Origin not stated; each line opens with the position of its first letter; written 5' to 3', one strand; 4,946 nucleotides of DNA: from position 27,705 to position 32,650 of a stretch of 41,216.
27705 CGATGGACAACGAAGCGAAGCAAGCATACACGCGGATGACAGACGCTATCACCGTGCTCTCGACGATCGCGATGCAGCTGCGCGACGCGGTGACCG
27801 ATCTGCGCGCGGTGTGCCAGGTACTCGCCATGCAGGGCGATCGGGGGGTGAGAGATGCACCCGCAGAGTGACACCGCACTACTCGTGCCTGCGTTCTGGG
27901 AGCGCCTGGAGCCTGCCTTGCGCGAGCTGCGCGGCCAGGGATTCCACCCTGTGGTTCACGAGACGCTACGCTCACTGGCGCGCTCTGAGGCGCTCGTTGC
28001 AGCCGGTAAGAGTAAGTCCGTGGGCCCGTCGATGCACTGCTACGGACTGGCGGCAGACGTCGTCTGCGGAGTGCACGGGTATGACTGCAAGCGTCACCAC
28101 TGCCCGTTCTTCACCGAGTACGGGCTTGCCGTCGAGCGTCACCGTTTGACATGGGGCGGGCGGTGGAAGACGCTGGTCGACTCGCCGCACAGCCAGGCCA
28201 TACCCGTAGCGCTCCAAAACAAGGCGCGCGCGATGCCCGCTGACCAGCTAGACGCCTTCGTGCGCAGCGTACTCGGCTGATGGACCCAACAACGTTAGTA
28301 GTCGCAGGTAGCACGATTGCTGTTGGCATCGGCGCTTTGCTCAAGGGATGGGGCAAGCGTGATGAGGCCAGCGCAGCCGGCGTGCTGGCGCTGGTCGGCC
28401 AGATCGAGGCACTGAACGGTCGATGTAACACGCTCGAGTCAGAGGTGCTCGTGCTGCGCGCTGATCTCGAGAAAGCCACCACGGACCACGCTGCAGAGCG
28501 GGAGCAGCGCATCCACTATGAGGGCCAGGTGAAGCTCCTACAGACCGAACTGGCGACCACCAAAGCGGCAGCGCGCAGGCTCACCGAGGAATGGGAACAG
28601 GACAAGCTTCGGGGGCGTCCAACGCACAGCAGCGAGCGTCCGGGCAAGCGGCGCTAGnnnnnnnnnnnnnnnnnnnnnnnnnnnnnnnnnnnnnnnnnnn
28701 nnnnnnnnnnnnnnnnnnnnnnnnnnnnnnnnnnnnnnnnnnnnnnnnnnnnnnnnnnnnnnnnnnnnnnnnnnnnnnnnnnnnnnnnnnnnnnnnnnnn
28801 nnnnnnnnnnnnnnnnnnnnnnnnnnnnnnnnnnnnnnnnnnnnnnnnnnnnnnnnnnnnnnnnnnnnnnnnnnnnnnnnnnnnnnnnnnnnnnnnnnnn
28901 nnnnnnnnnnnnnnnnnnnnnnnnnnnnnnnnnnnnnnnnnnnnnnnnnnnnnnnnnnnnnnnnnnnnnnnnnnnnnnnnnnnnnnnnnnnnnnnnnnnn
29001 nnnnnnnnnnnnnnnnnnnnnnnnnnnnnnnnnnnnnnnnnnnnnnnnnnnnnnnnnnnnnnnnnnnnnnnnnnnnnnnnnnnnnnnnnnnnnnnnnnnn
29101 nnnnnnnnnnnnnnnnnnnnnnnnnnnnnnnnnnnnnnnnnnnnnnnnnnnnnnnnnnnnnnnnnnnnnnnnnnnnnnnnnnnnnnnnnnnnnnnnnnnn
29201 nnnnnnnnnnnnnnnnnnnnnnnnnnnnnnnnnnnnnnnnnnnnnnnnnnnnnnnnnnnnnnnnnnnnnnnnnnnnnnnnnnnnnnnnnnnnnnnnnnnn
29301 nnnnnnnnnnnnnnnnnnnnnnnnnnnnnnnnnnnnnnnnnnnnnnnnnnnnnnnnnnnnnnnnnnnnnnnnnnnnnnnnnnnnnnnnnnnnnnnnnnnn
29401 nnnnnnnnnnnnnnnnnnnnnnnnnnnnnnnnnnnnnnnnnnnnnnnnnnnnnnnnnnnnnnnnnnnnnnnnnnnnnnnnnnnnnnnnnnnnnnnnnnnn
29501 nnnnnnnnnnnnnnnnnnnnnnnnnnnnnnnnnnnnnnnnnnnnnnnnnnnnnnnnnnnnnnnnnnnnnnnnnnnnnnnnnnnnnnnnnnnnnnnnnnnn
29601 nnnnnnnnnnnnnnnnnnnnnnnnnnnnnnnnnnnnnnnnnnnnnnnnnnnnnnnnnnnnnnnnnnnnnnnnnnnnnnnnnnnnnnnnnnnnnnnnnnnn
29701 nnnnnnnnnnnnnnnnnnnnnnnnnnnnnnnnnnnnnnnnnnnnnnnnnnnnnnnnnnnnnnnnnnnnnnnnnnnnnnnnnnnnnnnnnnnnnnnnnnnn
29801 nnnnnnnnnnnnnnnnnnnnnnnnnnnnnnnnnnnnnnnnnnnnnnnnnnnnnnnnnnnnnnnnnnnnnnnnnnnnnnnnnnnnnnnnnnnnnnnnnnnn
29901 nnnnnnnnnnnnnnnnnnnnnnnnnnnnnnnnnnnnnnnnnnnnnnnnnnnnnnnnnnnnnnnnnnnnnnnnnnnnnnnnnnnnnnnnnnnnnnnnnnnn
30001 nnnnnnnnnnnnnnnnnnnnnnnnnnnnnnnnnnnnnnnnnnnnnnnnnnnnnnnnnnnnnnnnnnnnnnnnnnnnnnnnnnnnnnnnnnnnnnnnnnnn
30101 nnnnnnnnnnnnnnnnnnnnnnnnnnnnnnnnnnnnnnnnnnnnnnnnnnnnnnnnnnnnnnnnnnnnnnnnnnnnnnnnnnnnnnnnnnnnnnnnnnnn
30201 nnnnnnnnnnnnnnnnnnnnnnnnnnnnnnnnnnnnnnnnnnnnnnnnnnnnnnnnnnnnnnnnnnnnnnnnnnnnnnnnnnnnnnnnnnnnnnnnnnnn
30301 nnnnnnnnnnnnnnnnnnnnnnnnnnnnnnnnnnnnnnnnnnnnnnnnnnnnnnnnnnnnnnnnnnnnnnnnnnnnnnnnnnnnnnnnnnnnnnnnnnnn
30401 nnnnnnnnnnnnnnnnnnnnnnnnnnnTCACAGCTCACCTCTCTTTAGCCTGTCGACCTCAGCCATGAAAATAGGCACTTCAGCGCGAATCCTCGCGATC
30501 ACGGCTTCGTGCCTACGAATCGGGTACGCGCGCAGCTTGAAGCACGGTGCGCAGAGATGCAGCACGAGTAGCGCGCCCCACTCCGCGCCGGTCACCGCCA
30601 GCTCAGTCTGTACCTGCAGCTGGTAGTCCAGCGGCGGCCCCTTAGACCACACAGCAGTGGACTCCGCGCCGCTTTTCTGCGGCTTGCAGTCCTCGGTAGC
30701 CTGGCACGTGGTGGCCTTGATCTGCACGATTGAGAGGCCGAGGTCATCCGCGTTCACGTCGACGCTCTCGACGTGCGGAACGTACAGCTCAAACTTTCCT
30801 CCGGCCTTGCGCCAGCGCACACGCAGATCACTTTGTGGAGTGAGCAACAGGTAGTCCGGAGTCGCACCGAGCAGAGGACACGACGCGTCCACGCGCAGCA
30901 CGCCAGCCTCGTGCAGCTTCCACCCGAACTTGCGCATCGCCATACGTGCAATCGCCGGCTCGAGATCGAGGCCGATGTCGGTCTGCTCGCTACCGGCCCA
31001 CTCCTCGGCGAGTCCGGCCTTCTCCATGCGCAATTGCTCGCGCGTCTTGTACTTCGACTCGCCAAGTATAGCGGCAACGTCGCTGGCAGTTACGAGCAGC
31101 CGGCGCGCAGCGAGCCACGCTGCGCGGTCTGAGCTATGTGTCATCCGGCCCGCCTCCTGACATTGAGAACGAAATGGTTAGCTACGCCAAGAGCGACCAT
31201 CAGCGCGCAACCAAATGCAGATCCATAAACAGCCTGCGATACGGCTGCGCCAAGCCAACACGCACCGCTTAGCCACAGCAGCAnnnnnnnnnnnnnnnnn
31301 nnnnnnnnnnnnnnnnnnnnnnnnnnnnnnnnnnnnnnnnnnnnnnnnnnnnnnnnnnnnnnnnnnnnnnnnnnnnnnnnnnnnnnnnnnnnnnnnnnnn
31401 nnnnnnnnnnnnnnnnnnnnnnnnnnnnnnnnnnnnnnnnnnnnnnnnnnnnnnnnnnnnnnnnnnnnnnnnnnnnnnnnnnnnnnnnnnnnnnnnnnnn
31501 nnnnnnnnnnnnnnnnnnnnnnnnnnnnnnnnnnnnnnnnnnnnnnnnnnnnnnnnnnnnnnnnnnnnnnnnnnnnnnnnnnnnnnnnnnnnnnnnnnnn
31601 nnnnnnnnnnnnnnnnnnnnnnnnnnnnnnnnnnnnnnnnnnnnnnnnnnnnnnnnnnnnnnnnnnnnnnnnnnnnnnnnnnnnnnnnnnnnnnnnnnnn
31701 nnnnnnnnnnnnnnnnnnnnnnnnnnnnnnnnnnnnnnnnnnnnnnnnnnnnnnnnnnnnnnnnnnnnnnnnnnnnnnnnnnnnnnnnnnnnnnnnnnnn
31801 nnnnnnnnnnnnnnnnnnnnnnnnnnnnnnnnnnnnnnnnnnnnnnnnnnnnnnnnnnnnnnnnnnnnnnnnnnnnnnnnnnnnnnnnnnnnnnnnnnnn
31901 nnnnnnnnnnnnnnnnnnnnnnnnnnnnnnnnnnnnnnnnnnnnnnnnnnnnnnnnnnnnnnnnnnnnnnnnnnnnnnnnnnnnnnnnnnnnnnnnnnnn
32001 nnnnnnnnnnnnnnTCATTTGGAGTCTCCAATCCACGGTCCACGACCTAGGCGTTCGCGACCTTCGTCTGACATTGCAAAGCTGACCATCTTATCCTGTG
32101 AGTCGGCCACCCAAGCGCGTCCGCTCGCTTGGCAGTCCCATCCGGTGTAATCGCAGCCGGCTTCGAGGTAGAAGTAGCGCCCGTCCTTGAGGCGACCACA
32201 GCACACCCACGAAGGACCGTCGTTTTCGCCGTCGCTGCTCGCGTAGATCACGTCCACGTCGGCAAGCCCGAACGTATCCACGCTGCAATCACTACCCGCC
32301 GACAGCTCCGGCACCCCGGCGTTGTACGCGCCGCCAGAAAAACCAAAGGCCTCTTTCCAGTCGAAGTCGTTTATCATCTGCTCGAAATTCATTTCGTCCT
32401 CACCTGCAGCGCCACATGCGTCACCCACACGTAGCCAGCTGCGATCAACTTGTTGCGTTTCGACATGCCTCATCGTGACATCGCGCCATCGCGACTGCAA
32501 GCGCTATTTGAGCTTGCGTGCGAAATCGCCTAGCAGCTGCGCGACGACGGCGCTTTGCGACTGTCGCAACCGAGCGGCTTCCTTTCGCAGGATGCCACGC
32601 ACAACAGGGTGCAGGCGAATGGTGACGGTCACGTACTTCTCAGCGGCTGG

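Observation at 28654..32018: Two direct-repeat paralogs bracket the phage's own recombination module (Erf, YqaJ exonuclease and a 47-aa membrane protein)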

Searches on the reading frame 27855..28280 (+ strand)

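Call 6: search_protein_families(library=pfam, proteins=[window:27855-28280:+], max_evalue=0.01)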
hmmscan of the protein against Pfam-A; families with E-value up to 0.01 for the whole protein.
window:27855-28280:+ (141 aa): 1 family
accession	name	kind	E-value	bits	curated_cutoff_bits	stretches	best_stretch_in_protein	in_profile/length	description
PF13539.11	Peptidase_M15_4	-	1.7e-09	38.6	25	1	58-114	6-69/70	D-alanyl-D-alanine carboxypeptidase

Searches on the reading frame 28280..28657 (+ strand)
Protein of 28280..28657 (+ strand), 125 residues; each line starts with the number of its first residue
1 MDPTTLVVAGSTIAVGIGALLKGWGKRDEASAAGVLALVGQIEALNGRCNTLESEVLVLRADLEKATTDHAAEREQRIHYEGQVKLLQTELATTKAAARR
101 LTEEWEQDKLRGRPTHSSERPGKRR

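Call 6: search_protein_families(library=pfam, proteins=[window:28280-28657:+], max_evalue=0.01)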
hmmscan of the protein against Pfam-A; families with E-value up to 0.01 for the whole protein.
window:28280-28657:+ (125 aa): 1 family
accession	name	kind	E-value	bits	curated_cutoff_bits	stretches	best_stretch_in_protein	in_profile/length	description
PF25764.1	KIF21A_4th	-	0.0067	16.5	33.1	1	47-113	104-166/183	KIF21A-like domain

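Call 7: search_protein_families(library=phrogs, proteins=[window:28280-28657:+], max_evalue=0.01)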
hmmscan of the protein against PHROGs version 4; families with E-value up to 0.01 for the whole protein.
window:28280-28657:+ (125 aa): 0 families

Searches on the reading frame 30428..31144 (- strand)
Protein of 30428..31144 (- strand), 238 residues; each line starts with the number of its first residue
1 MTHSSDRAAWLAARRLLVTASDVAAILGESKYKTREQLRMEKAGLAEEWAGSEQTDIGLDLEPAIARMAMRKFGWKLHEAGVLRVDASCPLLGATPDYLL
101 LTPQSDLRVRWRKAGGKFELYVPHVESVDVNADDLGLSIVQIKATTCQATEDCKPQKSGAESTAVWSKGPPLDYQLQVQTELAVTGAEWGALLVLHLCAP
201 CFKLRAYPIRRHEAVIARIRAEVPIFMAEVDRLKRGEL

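Call 6: search_protein_families(library=pfam, proteins=[window:30428-31144:-], max_evalue=0.01)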
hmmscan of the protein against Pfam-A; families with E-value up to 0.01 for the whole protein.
window:30428-31144:- (238 aa): 1 family
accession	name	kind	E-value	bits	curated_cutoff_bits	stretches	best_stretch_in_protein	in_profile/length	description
PF09588.16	YqaJ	-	3.4e-14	53.8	22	1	10-188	2-150/150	YqaJ-like viral recombinase domain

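Call 7: search_protein_families(library=phrogs, proteins=[window:30428-31144:-], max_evalue=0.01)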
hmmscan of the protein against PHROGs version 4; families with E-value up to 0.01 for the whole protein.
window:30428-31144:- (238 aa): 3 families
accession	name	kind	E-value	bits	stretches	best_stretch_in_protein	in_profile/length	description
phrog_434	-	DNA, RNA and nucleotide metabolism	1e-31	111.5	1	2-231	52-237/372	RecE-like recombination exonuclease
phrog_7655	-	DNA, RNA and nucleotide metabolism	2.6e-06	27.5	1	9-51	12-55/551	RecE-like recombination exonuclease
phrog_149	-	DNA, RNA and nucleotide metabolism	6.1e-06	25.8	1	7-107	601-709/1242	exonuclease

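Call 18: search_protein_families(library=padloc, proteins=[window:30428-31144:-], max_evalue=0.01)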
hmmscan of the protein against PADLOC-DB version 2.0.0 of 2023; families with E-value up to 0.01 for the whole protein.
window:30428-31144:- (238 aa): 0 families

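Call 20: find_related_loci(query=window:30428-31144:-, collection=viral_contigs, flank=6000)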
Query window:30428-31144:- (238 aa) in viral_contigs; peptide patterns used: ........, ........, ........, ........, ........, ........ (x = any residue, [..] = any of these).
16 stretches matched a pattern; 1 encode a relative of the query (tblastn E <= 1e-3); 1 distinct loci.
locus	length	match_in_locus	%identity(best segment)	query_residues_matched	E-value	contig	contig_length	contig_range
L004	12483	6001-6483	28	10-188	7e-11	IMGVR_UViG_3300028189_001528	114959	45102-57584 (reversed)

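Call 30: find_encoding_contigs(protein=window:30428-31144:-, flank=10000, max_places=10)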
Protein window:30428-31144:- (238 aa): 1 contig read that carries it; 1 place shown.
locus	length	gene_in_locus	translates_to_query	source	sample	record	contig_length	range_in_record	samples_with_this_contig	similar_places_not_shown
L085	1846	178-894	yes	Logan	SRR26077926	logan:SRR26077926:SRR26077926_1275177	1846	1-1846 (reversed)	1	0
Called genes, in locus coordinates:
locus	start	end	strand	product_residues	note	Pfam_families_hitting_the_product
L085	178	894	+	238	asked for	PF09588:YqaJ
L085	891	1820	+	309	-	-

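Call 41: search_protein_families(library=ncbifam, proteins=[window:30428-31144:-], max_evalue=0.01)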
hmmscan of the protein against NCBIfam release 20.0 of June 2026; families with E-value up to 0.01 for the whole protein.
window:30428-31144:- (238 aa): 1 family
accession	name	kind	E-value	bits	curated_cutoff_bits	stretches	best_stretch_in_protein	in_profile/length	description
TIGR03033.1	phage_rel_nuc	subfamily_domain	3.4e-17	62.9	68.05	1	6-195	5-150/153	lambda-exonuclease family protein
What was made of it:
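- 30428..31144 (-): YqaJ / lambda-exonuclease-type recombination exonuclease, 238 aa. Pfam PF09588 3.4e-14 (call 6), phrog_434 1e-31 (call 7), TIGR03033 3.4e-17 (call 41).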

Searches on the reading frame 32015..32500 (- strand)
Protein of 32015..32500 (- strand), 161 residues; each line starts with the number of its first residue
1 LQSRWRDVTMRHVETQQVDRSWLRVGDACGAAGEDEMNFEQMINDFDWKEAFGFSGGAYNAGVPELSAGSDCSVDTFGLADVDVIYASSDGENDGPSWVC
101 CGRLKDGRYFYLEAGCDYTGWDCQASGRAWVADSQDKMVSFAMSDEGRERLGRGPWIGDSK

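Call 6: search_protein_families(library=pfam, proteins=[window:32015-32500:-], max_evalue=0.01)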
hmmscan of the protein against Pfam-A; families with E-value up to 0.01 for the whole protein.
window:32015-32500:- (161 aa): 0 families

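Call 7: search_protein_families(library=phrogs, proteins=[window:32015-32500:-], max_evalue=0.01)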
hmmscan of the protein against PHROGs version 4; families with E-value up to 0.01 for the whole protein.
window:32015-32500:- (161 aa): 0 families

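Call 18: search_protein_families(library=padloc, proteins=[window:32015-32500:-], max_evalue=0.01)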
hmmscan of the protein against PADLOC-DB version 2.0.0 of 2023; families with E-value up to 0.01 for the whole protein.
window:32015-32500:- (161 aa): 0 families

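Call 41: search_protein_families(library=ncbifam, proteins=[window:32015-32500:-], max_evalue=0.01)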
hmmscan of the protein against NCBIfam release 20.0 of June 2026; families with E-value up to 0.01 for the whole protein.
window:32015-32500:- (161 aa): 0 families
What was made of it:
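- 32015..32500 (-): ORF161, the gene upstream of P3. Its stop overlaps the P3 ATG (ATGA). No family hit (calls 6, 7, 41).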
